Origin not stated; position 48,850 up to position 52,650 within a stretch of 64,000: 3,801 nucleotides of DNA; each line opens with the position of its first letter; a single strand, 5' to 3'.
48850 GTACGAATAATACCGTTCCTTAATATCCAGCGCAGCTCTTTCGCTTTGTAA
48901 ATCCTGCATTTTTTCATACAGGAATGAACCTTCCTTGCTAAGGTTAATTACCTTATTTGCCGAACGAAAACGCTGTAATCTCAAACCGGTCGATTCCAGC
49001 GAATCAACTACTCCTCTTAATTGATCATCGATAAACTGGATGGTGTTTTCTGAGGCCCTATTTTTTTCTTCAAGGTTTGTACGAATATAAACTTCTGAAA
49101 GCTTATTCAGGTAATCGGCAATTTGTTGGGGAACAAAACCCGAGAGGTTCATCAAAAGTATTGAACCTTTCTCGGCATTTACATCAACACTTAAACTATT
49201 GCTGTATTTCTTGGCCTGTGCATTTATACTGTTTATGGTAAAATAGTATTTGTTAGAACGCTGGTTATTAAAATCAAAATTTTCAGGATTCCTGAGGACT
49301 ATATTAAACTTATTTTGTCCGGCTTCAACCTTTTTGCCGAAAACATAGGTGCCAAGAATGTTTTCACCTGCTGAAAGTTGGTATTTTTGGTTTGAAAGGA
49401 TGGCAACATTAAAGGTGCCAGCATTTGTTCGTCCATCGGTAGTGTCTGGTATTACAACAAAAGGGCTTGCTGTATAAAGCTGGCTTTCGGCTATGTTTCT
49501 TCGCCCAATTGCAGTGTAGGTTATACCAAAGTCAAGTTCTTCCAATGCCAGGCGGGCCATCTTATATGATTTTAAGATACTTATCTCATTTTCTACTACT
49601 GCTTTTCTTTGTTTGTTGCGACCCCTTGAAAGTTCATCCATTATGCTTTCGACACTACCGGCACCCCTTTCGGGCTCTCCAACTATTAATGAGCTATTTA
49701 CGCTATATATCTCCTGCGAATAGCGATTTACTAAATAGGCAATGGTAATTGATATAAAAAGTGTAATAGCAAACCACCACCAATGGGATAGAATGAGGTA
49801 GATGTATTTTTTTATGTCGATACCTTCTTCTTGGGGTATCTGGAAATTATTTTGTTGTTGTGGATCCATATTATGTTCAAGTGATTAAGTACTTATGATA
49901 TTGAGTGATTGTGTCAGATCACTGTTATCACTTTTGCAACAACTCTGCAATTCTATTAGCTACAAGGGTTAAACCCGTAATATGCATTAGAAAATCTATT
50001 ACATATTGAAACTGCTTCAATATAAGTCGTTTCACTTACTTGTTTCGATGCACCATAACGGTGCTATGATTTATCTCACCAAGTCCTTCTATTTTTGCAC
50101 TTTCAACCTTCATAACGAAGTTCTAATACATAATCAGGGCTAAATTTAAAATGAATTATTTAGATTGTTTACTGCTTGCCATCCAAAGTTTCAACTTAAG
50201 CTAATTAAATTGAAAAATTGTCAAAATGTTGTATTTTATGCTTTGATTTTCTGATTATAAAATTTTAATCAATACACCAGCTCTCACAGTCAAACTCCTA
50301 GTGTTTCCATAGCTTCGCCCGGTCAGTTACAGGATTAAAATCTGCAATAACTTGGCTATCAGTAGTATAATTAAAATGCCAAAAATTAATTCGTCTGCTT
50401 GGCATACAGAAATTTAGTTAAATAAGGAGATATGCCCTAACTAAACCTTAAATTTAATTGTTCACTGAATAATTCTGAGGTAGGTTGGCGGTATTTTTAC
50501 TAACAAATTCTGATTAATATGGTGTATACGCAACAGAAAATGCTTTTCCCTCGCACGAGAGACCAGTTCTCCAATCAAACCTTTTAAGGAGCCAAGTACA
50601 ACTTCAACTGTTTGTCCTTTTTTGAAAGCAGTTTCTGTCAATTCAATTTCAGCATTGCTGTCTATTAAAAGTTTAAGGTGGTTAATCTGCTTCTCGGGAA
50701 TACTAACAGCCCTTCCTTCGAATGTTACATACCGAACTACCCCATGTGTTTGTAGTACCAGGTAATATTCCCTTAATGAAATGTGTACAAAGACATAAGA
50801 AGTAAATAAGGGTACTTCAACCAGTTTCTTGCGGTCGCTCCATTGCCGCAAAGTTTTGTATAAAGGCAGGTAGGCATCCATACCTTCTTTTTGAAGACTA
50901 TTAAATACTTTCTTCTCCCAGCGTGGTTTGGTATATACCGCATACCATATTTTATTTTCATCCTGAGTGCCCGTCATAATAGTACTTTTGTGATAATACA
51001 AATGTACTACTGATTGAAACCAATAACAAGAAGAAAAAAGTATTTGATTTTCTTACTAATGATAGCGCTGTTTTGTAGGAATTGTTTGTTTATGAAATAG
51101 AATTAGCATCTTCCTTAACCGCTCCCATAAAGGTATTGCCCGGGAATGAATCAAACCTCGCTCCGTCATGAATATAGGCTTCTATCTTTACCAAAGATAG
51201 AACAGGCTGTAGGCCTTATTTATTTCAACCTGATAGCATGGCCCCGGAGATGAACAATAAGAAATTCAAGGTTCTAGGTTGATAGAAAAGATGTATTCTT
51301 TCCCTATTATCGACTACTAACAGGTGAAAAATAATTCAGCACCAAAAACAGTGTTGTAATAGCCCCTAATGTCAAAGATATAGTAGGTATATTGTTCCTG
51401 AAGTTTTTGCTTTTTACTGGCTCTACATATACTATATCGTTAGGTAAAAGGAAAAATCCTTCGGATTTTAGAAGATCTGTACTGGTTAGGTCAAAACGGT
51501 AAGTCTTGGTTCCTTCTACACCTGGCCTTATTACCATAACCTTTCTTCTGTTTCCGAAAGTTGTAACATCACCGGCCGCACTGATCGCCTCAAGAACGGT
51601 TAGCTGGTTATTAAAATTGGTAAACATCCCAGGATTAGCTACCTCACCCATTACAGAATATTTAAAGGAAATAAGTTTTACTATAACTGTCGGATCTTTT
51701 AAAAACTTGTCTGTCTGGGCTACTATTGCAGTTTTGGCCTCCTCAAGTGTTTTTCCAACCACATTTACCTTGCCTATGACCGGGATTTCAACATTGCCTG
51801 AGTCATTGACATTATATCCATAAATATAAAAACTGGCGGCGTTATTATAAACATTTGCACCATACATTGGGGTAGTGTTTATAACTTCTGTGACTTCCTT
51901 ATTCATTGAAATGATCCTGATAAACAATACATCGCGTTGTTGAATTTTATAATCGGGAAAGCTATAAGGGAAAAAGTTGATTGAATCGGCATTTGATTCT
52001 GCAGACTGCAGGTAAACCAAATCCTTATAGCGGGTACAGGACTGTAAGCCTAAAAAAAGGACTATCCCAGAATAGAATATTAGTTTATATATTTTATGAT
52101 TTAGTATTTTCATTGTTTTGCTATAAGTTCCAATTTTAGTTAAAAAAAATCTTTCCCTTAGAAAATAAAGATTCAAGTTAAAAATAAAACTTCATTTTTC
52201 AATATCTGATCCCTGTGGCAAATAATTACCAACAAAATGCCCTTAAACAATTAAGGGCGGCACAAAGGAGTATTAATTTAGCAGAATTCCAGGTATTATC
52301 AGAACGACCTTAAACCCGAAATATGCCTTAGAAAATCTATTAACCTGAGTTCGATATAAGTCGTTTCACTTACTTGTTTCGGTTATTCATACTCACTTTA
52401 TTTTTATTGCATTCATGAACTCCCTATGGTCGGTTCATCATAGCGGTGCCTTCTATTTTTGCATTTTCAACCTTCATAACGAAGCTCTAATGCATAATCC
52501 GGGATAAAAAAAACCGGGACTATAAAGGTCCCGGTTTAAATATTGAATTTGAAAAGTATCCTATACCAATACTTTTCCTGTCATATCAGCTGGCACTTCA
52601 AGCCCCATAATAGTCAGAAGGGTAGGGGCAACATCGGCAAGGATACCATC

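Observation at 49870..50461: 590 bp untranslated gap with a MITE-like insertion between upxY and wzc, and no upxZ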

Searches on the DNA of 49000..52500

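Call 6: search_rna_families(source=window, start=49000, end=52500, threshold=evalue, max_evalue=10)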
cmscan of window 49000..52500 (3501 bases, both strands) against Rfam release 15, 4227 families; matches with E-value up to 10: 5.
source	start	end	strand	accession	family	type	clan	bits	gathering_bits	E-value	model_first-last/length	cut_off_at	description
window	50986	51061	+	RF01188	snR56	Gene; snRNA; snoRNA; CD-box;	CL00049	20.9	54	9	1-84/84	no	Small nucleolar RNA snR56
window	49257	49335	+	RF01289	snoR17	Gene; snRNA; snoRNA; CD-box;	-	20.5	60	8.3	1-110/110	no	Small nucleolar RNA snoR17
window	49027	49114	+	RF00727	bantam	Gene; miRNA;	CL00091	17.8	61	9.9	1-82/82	no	bantam microRNA precursor family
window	49337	49399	+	RF00275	SNORD56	Gene; snRNA; snoRNA; CD-box;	-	17.2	36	7.1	1-71/71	no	Small nucleolar RNA SNORD56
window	51714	51761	-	RF01099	PK-IAV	Cis-reg;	-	17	47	4.8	1-48/48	no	Pseudoknot of influenza A virus gene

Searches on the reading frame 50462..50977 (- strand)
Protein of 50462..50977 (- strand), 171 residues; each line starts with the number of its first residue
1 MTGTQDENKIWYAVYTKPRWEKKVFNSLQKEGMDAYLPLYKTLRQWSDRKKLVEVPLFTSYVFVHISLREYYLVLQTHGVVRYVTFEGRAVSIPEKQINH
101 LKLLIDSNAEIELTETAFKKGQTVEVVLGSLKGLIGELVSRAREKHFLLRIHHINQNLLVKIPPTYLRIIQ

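Call 7: search_protein_families(library=pfam, proteins=[window:50462-50977:-])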
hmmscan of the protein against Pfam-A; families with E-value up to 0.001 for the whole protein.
window:50462-50977:- (171 aa): 1 family
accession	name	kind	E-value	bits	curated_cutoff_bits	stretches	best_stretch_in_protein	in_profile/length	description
PF02357.24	NusG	-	1.2e-19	71.1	22.2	1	10-101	2-92/93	Transcription termination factor nusG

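Call 10: find_encoding_contigs(protein=window:50462-50977:-, flank=10000, max_places=10)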
Protein window:50462-50977:- (171 aa): no gene with exactly this product is on record in the collection.

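Call 18: find_homologous_proteins(query=window:50462-50977:-, max_evalue=1e-10)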
Query window:50462-50977:- (171 aa): 3037 proteins with E <= 1e-10 among 3106 candidates; the best 120 are listed.
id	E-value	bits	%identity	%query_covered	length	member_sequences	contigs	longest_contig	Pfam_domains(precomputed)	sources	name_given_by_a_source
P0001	1.3e-107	375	100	100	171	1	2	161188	PF02357.25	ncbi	-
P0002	2.5e-67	244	67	99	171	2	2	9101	PF02357.25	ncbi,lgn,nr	ncbi:MAG: UpxY family transcription antiterminator [Bacteroidales bacterium]|nr:UpxY family transcri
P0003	1.6e-58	215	62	94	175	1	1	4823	PF02357.25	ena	-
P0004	3.0e-58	214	61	94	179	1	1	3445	PF02357.25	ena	-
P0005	1.5e-57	212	60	94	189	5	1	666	PF02357.25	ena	-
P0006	9.0e-57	210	58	99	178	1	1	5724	PF02357.25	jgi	jgi:transcription antitermination factor NusG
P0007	1.4e-56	209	59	98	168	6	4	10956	PF02357.25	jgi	-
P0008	3.2e-56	208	59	96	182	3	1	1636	PF02357.25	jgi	jgi:transcriptional antiterminator RfaH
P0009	3.5e-56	208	60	95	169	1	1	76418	PF02357.25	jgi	jgi:transcription antitermination factor NusG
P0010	5.0e-56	207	58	95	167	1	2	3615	PF02357.25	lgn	-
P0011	6.7e-56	207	57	95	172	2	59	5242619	PF02357.25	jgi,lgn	jgi:transcriptional antiterminator RfaH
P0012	6.8e-56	207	54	99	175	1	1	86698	PF02357.25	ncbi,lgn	-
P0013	1.5e-55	206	58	94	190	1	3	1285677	PF02357.25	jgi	jgi:transcriptional antiterminator RfaH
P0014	1.5e-55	206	55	100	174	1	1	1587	PF02357.25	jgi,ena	-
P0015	1.9e-55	205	61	90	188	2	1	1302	PF02357.25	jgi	-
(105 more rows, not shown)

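Call 19: find_encoding_contigs(protein=P0002, flank=6000, max_places=3)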
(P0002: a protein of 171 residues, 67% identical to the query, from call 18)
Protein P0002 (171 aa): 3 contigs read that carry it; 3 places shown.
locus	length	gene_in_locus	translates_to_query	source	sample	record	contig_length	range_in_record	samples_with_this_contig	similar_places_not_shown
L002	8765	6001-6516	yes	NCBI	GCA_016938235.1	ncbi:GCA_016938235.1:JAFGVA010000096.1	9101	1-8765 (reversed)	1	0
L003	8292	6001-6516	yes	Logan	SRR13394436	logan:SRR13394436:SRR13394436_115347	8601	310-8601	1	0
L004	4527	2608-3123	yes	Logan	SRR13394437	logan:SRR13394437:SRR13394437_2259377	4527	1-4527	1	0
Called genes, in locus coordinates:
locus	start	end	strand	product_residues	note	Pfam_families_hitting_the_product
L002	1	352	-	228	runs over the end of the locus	PF20582:UPF0758_N, PF04002:RadC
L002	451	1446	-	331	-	PF13428:TPR_14 (faint), PF07719:TPR_2 (faint), PF13181:TPR_8 (faint), PF13424:TPR_12 (faint), PF13432:TPR_16 (faint)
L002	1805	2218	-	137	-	-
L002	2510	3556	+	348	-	PF00512:HisKA, PF02518:HATPase_c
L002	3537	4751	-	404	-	PF00072:Response_reg, PF00512:HisKA, PF02518:HATPase_c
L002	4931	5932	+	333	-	PF01073:3Beta_HSD, PF01370:Epimerase, PF02719:Polysacc_synt_2, PF04321:RmlD_sub_bind (weak), PF05368:NmrA, PF07993:NAD_binding_4, PF13460:NAD_binding_10, PF16363:GDP_Man_Dehyd, +1 more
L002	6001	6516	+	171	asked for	PF02357:NusG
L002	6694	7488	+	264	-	PF02563:Poly_export, PF10531:SLBB (faint), PF22461:SLBB_2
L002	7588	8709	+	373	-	PF01370:Epimerase, PF04321:RmlD_sub_bind, PF16363:GDP_Man_Dehyd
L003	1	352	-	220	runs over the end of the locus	?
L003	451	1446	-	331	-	PF13428:TPR_14 (faint), PF07719:TPR_2 (faint), PF13181:TPR_8 (faint), PF13424:TPR_12 (faint), PF13432:TPR_16 (faint)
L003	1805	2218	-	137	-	-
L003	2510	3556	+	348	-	PF00512:HisKA, PF02518:HATPase_c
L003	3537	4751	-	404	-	PF00072:Response_reg, PF00512:HisKA, PF02518:HATPase_c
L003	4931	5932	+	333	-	PF01073:3Beta_HSD, PF01370:Epimerase, PF02719:Polysacc_synt_2, PF04321:RmlD_sub_bind (weak), PF05368:NmrA, PF07993:NAD_binding_4, PF13460:NAD_binding_10, PF16363:GDP_Man_Dehyd, +1 more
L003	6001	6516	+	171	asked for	PF02357:NusG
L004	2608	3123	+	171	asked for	PF02357:NusG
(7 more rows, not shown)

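Call 20: find_encoding_contigs(protein=P0009, flank=6000, max_places=2)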
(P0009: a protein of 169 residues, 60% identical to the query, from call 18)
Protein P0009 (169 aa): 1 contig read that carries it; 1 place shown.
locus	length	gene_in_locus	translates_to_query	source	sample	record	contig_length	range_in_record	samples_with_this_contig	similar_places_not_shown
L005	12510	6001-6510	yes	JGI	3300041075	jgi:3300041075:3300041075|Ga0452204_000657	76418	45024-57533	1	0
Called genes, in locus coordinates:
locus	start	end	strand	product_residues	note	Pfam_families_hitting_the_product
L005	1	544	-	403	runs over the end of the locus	PF12704:MacB_PCD, PF02687:FtsX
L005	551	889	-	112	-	PF02033:RBFA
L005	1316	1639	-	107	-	PF01381:HTH_3 (weak)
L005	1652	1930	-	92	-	PF05015:HigB-like_toxin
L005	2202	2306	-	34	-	-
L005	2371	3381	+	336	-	PF00579:tRNA-synt_1b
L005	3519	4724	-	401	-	PF00072:Response_reg, PF00512:HisKA, PF02518:HATPase_c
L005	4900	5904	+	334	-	PF01073:3Beta_HSD, PF01370:Epimerase, PF02719:Polysacc_synt_2, PF04321:RmlD_sub_bind, PF05368:NmrA (weak), PF07993:NAD_binding_4, PF13460:NAD_binding_10, PF16363:GDP_Man_Dehyd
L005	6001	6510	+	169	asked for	PF02357:NusG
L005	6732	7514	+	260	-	PF02563:Poly_export, PF10531:SLBB (weak), PF22461:SLBB_2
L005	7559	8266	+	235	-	PF09834:DUF2061, PF06414:Zeta_toxin (weak), PF24883:NPHP3_N (faint), PF01583:APS_kinase, PF13671:AAA_33, PF13238:AAA_18 (weak)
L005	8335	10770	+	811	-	PF13807:GNVR (weak), PF10609:ParA (faint), PF01656:CbiA (weak), PF13614:AAA_31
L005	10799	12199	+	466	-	PF03559:Hexose_dehydrat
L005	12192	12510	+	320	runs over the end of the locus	PF01408:GFO_IDH_MocA, PF22725:GFO_IDH_MocA_C3, PF02894:GFO_IDH_MocA_C (weak)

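Call 21: find_encoding_contigs(protein=P0011, flank=6000, max_places=2)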
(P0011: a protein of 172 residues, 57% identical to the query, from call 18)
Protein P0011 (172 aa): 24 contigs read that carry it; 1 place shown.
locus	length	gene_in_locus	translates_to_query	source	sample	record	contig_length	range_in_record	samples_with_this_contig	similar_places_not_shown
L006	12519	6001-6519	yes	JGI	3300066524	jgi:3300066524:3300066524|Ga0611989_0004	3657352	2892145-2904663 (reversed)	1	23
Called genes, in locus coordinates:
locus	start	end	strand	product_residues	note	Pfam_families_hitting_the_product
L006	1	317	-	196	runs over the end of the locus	PF13573:SprB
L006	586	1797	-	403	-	PF12704:MacB_PCD, PF02687:FtsX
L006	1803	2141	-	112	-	PF02033:RBFA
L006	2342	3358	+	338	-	PF00579:tRNA-synt_1b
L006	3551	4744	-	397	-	PF00072:Response_reg, PF00512:HisKA, PF02518:HATPase_c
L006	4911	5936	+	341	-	PF01073:3Beta_HSD, PF01370:Epimerase, PF02719:Polysacc_synt_2, PF04321:RmlD_sub_bind (weak), PF05368:NmrA (weak), PF07993:NAD_binding_4, PF13460:NAD_binding_10, PF16363:GDP_Man_Dehyd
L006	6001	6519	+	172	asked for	PF02357:NusG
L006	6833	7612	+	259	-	PF02563:Poly_export, PF22461:SLBB_2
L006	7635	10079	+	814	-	PF13807:GNVR, PF01656:CbiA (weak), PF10609:ParA (weak), PF13614:AAA_31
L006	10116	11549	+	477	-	PF01943:Polysacc_synt, PF13440:Polysacc_synt_3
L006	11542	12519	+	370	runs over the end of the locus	PF00155:Aminotran_1_2, PF01041:DegT_DnrJ_EryC1, PF01212:Beta_elim_lyase (weak)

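Call 31: find_related_loci(query=A2, collection=genome_contigs, flank=4000)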
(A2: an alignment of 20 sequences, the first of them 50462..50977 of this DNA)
Query A2 (171 aa) in genome_contigs; peptide patterns used: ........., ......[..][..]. (x = any residue, [..] = any of these).
600 stretches matched a pattern (row limit reached: there are more); 598 encode a relative of the query (tblastn E <= 1e-3); the best 80 are kept; 80 distinct loci.
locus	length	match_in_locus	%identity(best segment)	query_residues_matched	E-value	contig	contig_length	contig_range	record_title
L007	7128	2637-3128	54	4-167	4e-59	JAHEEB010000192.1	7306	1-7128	MAG: Bacteroidetes bacterium isolate Ww25 NODE_5570_length_7306_cov_2.355463, whole genome shotgun sequence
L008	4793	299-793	56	6-171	2e-58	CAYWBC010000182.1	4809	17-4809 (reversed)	MAG TPA_asm: uncultured Bacteroidales bacterium isolate binchicken_co129_395 genome assembly, contig: NODE_64268_length_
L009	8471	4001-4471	57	6-162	1e-57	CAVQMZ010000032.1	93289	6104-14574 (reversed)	MAG: uncultured Bacteroidetes bacterium isolate MFD03804.bin.1.160 genome assembly, contig: contig_90070, whole genome s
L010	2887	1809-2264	58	11-162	2e-57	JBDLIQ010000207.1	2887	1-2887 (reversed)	MAG: Bacteroidota bacterium isolate MAG042 MAG042_207, whole genome shotgun sequence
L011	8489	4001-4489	52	5-168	1e-55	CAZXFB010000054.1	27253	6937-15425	MAG TPA_asm: uncultured Rikenellaceae bacterium isolate SRP272421_co4_225 genome assembly, contig: NODE_3746_length_2725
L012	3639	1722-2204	53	11-171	8e-56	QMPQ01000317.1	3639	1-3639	MAG: Bacteroidetes bacterium isolate B13_G6 B13_Guay6_scaffold_42340, whole genome shotgun sequence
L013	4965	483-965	53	11-171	1e-54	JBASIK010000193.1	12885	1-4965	MAG: Bacteroidales bacterium isolate MFD13489_ilm_asm_bin48 k127_189826, whole genome shotgun sequence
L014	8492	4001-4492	52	5-168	3e-54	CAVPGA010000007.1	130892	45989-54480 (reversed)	MAG: uncultured Bacteroidales bacterium isolate MFD10007.bin.2.59 genome assembly, contig: contig_69571, whole genome sh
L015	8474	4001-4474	53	11-168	7e-54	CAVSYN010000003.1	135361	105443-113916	MAG: uncultured Bacteroidales bacterium isolate MFD02809.bin.1.200 genome assembly, contig: contig_126638, whole genome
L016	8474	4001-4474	53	11-168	1e-53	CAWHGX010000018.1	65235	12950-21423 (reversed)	MAG: uncultured Bacteroidales bacterium isolate MFD00709.bin.2.55 genome assembly, contig: contig_134300, whole genome s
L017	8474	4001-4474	53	11-168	1e-53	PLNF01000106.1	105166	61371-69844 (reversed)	MAG: Bacteroidales bacterium isolate fen_976 73.20120800_E2D.36_contig_3910, whole genome shotgun sequence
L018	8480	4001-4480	53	11-170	3e-53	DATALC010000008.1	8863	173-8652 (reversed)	MAG TPA_asm: Bacteroidales bacterium isolate SMAG_U6954 k141_439715, whole genome shotgun sequence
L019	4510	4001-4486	50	7-168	6e-53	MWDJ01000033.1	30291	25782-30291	MAG: Bacteroidetes bacterium ADurb.Bin145 BWX96_contig000033, whole genome shotgun sequence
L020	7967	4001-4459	54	11-163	9e-53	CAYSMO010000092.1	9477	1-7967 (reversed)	MAG TPA_asm: uncultured Bacteroidaceae bacterium isolate SRP141376_co3_28 genome assembly, contig: NODE_19758_length_947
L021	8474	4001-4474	51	11-168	1e-52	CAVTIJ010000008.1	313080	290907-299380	MAG: uncultured Bacteroidales bacterium isolate MFD05705.bin.1.156 genome assembly, contig: contig_86012, whole genome s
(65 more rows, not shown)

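Call 43: search_protein_families(library=ncbifam, proteins=[window:50462-50977:-])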
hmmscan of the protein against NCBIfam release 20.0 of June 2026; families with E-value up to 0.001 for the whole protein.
window:50462-50977:- (171 aa): 5 families
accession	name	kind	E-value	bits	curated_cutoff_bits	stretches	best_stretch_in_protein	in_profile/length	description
NF033644.1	antiterm_UpxY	subfamily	9.9e-46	155.7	100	1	11-167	1-164/164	UpxY family transcription antiterminator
TIGR01955.1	RfaH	equivalog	3.7e-21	75.7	144.5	1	11-164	1-155/159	transcription/translation regulatory transformer protein RfaH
NF006534.0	PRK09014.1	equivalog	9.4e-14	51.6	124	1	9-162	2-154/162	transcription/translation regulatory transformer protein RfaH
NF033641.1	antiterm_LoaP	exception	1.4e-13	51.3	125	1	11-140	1-136/166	antiterminator LoaP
TIGR00922.1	nusG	equivalog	1.1e-09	38.4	135.7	1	11-146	1-147/172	transcription termination/antitermination protein NusG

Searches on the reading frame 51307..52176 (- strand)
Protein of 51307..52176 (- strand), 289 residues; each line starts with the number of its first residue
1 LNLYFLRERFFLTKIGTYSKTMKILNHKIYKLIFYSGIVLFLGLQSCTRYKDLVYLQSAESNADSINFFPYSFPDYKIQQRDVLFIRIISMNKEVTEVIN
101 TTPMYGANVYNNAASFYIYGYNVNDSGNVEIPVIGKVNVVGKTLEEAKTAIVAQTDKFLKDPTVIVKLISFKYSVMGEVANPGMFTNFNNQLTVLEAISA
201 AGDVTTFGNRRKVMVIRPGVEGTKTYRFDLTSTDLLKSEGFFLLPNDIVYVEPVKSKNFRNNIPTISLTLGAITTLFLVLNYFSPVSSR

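Call 7: search_protein_families(library=pfam, proteins=[window:51307-52176:-])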
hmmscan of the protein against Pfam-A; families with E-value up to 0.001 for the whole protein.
window:51307-52176:- (289 aa): 3 families
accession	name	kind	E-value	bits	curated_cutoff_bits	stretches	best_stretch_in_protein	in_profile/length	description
PF02563.21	Poly_export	-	2.6e-14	53.6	28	1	74-168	5-76/77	Polysaccharide biosynthesis/export protein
PF22461.2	SLBB_2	-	1.2e-10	41.7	27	1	172-251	2-79/79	SLBB domain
PF10531.15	SLBB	-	2.4e-06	27.7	27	1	173-226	2-53/55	SLBB domain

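Call 43: search_protein_families(library=ncbifam, proteins=[window:51307-52113:-])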
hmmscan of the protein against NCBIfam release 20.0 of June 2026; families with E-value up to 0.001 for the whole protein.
window:51307-52113:- (268 aa): 4 families
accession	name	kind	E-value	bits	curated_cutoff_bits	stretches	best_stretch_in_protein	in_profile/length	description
NF011658.0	PRK15078.1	subfamily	3.2e-17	62.4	333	1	81-230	105-249/380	polysaccharide export protein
TIGR03027.2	pepcterm_export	equivalog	2.2e-14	53.5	180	1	102-229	27-163/169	XrtA/PEP-CTERM system exopolysaccharide export protein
TIGR03028.1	EpsE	equivalog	8.2e-12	45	262.65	1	102-229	26-158/239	polysaccharide export protein EpsE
NF041843.1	EpsY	equivalog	1e-10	41.2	320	1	100-231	75-211/211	exopolysaccharide export protein EpsY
